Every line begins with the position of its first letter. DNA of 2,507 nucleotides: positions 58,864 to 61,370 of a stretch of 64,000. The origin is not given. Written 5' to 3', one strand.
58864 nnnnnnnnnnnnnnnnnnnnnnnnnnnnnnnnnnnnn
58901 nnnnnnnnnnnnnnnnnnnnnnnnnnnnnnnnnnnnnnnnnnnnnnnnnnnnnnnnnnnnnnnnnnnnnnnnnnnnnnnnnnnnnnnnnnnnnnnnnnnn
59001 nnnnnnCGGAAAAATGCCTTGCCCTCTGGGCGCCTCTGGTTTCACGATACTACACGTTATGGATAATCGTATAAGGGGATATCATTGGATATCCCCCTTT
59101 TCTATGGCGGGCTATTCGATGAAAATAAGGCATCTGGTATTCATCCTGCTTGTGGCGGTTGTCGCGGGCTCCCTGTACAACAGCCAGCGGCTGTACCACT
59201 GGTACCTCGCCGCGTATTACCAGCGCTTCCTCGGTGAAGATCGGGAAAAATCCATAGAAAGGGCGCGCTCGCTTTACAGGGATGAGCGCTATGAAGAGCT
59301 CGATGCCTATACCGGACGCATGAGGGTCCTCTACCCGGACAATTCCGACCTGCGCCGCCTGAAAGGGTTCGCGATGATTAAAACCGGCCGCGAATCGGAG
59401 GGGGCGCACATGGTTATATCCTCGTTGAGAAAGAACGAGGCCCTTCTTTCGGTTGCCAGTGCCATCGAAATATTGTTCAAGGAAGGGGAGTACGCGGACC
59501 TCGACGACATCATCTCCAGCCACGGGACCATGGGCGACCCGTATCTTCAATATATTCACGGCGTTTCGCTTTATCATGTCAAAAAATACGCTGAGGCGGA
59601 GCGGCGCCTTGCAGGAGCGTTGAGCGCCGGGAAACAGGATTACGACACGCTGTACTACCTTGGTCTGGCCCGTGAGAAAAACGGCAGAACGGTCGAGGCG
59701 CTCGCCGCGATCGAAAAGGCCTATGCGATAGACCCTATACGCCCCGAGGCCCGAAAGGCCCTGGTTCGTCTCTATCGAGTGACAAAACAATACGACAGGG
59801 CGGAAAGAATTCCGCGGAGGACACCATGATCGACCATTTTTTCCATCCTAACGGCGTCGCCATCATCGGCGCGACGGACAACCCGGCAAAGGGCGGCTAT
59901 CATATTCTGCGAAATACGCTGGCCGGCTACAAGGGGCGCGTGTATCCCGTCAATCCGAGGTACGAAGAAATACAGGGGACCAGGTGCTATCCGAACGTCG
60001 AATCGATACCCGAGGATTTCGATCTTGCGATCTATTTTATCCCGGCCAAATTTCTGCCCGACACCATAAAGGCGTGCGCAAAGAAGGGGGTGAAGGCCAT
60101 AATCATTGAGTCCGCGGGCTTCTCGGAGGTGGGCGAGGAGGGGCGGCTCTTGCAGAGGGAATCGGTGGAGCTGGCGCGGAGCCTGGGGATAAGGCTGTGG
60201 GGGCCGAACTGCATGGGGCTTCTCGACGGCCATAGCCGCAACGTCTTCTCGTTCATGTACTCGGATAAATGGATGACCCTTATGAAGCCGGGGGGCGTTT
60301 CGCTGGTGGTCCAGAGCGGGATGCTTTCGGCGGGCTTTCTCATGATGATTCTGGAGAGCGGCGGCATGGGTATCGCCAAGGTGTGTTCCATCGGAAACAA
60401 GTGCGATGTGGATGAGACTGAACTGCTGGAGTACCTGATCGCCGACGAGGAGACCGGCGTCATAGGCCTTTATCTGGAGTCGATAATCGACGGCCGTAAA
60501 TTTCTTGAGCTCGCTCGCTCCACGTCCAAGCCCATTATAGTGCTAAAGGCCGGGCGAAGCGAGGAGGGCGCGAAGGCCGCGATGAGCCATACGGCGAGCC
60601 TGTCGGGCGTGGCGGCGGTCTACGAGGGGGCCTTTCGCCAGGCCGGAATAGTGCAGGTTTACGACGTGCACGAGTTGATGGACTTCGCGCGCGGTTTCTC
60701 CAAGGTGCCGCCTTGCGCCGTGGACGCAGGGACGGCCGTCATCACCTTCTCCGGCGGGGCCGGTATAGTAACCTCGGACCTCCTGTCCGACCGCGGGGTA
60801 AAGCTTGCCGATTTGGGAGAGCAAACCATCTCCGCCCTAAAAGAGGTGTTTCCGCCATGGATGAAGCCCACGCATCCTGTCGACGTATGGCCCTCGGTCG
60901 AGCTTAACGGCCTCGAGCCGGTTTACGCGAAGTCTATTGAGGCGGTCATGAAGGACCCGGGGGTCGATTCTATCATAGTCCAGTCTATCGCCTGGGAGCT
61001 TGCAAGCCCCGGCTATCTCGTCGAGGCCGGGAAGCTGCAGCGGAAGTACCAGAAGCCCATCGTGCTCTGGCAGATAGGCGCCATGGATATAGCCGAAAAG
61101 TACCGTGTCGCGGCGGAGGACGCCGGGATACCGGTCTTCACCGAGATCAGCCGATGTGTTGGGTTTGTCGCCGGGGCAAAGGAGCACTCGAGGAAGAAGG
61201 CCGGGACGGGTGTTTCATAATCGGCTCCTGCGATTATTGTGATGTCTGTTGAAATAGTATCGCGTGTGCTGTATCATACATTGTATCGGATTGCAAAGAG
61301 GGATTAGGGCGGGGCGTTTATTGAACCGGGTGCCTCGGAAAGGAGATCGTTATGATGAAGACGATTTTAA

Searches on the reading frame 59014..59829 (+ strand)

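Call 8: search_protein_families(library=pfam, proteins=[window:59014-59829:+])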
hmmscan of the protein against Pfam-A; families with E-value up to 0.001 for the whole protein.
window:59014-59829:+ (271 aa): 8 families
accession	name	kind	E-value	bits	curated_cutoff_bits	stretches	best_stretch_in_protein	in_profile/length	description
PF14559.12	TPR_19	-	1.3e-10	41.9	25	1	223-266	4-47/68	Tetratricopeptide repeat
PF13431.12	TPR_17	-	2.5e-06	27.8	24.4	0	207-230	10-33/34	Tetratricopeptide repeat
PF13432.12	TPR_16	-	2.1e-05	25.3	32.7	1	190-241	11-62/65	Tetratricopeptide repeat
PF21545.3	T7SS_EccA1_N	-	5.1e-05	23.1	27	1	152-269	140-262/272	T7SS, ESX-1 secretion system protein EccA1, N-terminal domain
PF07719.23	TPR_2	-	0.00023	21.5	27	1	212-241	3-32/34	Tetratricopeptide repeat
PF00515.34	TPR_1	-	0.00048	20.3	27.8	0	211-241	2-32/34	Tetratricopeptide repeat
PF13371.12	TPR_9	-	0.00072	20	35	0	214-252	33-71/73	Tetratricopeptide repeat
PF13428.12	TPR_14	-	0.00081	20.3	23.5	1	212-253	3-44/44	Tetratricopeptide repeat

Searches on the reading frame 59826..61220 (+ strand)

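Call 8: search_protein_families(library=pfam, proteins=[window:59826-61220:+])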
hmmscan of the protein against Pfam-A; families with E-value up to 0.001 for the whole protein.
window:59826-61220:+ (464 aa): 4 families
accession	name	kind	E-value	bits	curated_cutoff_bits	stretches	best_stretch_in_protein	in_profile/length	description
PF13607.11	Succ_CoA_lig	-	2.6e-47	160.5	27.4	1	155-289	1-136/138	Succinyl-CoA ligase like flavodoxin domain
PF13380.12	CoA_binding_2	-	8.5e-25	87.9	22.8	1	11-132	3-113/116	CoA binding domain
PF02629.25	CoA_binding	-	4.3e-15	56.7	22.3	1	9-96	4-95/97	CoA binding domain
PF19045.5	Ligase_CoA_2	-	5.5e-05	23.7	23.7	1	305-387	3-81/162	Ligase-CoA domain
